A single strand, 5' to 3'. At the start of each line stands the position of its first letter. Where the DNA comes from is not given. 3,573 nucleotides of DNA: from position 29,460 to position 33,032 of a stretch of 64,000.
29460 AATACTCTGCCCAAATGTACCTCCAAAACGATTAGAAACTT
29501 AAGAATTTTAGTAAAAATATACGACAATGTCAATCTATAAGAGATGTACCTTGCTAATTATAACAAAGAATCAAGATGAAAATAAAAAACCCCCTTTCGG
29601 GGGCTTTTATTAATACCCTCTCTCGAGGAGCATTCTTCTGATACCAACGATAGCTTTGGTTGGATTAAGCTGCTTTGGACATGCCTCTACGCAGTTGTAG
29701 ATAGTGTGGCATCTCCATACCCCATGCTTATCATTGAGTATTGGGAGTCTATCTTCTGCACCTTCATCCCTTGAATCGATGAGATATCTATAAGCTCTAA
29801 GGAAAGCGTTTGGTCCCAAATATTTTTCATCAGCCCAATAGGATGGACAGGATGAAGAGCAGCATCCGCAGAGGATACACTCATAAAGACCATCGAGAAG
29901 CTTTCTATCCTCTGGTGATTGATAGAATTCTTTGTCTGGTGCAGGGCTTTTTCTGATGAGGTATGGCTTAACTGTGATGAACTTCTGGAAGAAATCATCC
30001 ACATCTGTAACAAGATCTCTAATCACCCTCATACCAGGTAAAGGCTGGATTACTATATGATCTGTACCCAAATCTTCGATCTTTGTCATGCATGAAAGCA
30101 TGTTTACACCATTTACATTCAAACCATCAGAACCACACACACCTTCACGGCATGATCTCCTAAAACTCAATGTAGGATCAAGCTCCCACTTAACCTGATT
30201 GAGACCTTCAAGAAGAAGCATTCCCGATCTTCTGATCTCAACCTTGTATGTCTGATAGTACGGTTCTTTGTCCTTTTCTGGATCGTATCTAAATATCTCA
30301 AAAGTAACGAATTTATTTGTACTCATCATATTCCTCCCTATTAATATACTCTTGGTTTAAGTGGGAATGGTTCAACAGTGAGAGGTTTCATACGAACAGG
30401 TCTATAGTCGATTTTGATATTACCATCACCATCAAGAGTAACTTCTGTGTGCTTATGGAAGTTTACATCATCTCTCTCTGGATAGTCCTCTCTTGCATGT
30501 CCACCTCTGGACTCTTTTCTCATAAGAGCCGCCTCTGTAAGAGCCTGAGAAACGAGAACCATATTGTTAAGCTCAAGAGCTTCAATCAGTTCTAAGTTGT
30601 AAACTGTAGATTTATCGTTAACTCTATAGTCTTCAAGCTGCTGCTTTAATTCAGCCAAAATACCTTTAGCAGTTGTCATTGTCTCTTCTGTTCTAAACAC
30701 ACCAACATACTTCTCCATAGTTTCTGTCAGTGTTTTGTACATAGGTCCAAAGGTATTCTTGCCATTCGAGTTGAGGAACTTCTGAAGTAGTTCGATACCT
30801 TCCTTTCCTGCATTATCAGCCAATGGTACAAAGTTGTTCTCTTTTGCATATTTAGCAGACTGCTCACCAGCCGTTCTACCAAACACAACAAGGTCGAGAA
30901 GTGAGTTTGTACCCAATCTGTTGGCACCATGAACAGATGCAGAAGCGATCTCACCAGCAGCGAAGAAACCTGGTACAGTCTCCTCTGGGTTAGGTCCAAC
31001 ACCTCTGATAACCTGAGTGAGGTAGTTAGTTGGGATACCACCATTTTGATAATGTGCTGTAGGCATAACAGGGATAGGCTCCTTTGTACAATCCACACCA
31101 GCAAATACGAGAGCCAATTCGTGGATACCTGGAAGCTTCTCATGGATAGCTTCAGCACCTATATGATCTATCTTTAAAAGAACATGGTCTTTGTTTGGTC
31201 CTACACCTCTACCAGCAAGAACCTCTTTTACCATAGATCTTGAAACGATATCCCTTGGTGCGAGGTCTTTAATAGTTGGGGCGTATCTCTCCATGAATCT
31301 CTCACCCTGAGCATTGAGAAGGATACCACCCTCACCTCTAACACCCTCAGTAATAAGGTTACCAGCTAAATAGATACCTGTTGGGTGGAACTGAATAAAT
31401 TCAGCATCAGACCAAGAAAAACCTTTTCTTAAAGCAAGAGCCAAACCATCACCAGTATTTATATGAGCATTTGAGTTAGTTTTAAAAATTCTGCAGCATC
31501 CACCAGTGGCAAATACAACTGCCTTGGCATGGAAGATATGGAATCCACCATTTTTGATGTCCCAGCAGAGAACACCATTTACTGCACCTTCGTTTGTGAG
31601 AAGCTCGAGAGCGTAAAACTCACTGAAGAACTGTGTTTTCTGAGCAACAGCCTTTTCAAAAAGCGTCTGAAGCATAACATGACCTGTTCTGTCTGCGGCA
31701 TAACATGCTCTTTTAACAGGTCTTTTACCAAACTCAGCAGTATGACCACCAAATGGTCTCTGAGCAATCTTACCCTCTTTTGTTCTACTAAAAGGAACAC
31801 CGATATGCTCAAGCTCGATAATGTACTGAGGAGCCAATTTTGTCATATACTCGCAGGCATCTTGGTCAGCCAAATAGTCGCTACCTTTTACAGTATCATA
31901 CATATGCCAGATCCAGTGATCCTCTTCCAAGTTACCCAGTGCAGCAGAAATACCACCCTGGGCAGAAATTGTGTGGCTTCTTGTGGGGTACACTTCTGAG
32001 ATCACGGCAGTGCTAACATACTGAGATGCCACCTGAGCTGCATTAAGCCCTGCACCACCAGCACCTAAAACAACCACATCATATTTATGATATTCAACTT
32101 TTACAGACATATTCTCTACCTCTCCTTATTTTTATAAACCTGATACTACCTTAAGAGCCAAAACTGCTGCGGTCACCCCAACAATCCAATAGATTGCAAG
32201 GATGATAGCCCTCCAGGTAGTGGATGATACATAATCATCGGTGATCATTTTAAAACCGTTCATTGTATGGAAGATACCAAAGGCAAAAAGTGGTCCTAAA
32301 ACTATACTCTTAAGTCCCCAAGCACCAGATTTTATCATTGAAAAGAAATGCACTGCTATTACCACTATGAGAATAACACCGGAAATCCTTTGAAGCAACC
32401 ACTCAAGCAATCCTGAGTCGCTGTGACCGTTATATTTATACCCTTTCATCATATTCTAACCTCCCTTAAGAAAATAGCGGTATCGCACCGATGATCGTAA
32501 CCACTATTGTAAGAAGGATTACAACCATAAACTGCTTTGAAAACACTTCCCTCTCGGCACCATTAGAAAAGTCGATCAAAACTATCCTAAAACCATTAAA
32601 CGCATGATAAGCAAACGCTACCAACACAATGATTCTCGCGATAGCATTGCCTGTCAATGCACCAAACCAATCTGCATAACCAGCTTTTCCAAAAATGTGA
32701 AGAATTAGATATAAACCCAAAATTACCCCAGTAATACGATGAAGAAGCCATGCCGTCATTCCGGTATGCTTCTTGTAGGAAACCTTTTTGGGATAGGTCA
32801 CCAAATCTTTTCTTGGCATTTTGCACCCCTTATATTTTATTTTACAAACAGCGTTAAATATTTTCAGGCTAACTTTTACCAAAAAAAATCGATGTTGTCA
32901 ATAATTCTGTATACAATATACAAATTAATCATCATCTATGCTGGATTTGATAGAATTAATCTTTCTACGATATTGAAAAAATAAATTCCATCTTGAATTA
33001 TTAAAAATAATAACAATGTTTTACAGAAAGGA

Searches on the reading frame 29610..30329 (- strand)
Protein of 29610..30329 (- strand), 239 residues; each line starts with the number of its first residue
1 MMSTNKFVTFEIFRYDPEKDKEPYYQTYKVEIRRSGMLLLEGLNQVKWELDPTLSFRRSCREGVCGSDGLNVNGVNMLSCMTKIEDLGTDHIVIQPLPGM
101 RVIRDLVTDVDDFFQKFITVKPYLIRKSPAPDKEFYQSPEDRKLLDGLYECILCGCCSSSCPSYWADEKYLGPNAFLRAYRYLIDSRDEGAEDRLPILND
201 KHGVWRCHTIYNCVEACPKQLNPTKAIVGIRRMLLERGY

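Call 31: search_protein_families(library=pfam, proteins=[window:29610-30329:-], max_evalue=0.001)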
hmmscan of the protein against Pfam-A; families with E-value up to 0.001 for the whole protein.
window:29610-30329:- (239 aa): 6 families
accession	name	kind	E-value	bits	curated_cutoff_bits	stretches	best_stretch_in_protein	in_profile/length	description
PF13085.11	Fer2_3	-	1.1e-35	122.3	27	1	9-115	1-107/107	2Fe-2S iron-sulfur cluster binding domain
PF13183.11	Fer4_8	-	3.4e-11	43.9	27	1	148-220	2-67/68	4Fe-4S dicluster domain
PF13237.11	Fer4_10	-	2.6e-10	40.5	25.5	1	150-218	8-53/53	4Fe-4S dicluster domain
PF13534.11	Fer4_17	-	4.4e-09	37.2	22.2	1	150-222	1-61/61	4Fe-4S dicluster domain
PF13187.11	Fer4_9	-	3.4e-06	27.4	27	1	150-220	1-50/52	4Fe-4S dicluster domain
PF12838.12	Fer4_7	-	3e-05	24.8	27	1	151-220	2-51/52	4Fe-4S dicluster domain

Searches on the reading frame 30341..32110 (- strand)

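Call 33: search_protein_families(library=pfam, proteins=[window:30341-32110:-], max_evalue=0.00001)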
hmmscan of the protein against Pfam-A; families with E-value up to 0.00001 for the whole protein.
window:30341-32110:- (589 aa): 2 families
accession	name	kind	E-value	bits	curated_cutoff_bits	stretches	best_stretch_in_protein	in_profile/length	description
PF00890.30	FAD_binding_2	-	1.1e-100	338.2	20.4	1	11-404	1-414/414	FAD binding domain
PF02910.25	Succ_DH_flav_C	-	3.4e-42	143.9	20.8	1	459-589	2-130/130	Fumarate reductase flavoprotein C-term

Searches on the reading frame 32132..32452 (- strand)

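Call 31: search_protein_families(library=pfam, proteins=[window:32132-32452:-], max_evalue=0.001)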
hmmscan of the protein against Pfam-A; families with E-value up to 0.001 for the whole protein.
window:32132-32452:- (106 aa): 1 family
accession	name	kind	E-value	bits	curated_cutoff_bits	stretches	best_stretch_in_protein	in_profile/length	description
PF01127.27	Sdh_cyt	-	1.5e-05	25.5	25.8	1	13-94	18-118/122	Succinate dehydrogenase/Fumarate reductase transmembrane subunit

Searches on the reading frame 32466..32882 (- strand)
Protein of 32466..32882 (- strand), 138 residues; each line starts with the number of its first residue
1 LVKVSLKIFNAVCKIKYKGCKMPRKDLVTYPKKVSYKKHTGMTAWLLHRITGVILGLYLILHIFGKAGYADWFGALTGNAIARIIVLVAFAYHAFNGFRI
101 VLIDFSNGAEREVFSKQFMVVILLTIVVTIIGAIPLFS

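Call 31: search_protein_families(library=pfam, proteins=[window:32466-32882:-], max_evalue=0.001)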
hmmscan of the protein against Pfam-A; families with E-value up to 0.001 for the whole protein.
window:32466-32882:- (138 aa): 1 family
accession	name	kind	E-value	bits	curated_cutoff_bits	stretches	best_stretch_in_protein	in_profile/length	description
PF01127.27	Sdh_cyt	-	9.9e-17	61.6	25.8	1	31-131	9-121/122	Succinate dehydrogenase/Fumarate reductase transmembrane subunit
